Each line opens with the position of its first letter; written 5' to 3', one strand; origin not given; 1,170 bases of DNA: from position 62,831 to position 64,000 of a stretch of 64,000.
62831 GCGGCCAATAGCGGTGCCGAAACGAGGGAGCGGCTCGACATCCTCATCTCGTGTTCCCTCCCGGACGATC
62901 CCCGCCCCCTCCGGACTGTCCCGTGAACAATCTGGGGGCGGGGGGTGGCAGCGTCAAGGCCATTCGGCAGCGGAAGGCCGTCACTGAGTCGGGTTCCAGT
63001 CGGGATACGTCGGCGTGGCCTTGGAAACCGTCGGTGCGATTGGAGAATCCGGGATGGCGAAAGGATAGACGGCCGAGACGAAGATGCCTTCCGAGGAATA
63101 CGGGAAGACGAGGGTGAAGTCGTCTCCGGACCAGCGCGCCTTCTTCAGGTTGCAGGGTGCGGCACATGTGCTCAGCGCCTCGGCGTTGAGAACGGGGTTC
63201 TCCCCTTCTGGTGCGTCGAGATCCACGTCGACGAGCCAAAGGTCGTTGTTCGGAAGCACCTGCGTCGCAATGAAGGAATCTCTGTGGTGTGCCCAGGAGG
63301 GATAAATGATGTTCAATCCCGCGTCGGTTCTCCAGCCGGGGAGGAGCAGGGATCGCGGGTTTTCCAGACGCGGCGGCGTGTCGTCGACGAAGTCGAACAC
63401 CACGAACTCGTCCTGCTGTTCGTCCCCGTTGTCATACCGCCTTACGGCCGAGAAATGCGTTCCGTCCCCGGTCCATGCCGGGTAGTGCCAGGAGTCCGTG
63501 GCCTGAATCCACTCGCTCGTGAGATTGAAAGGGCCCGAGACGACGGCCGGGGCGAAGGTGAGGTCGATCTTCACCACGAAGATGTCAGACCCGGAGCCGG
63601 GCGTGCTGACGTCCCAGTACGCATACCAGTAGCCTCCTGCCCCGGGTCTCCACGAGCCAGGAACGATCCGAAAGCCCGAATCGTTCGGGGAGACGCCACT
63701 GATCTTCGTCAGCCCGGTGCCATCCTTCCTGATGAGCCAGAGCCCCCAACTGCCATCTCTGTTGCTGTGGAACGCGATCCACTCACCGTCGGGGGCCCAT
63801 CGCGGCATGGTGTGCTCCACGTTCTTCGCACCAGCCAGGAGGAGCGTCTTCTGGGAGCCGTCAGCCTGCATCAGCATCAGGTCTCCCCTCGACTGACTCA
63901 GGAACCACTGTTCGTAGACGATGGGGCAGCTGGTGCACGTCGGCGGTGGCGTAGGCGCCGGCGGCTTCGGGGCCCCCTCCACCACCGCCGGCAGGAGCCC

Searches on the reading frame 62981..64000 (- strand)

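Call 26: search_protein_families(library=pfam, proteins=[window:62981-64000:-], max_evalue=0.0001)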
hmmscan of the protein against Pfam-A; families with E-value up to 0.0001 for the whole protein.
window:62981-64000:- (339 aa): 1 family
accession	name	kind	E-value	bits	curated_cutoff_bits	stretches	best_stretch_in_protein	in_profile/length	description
PF07676.18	PD40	-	2.6e-07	30.8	20.9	1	63-88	11-37/38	WD40-like Beta Propeller Repeat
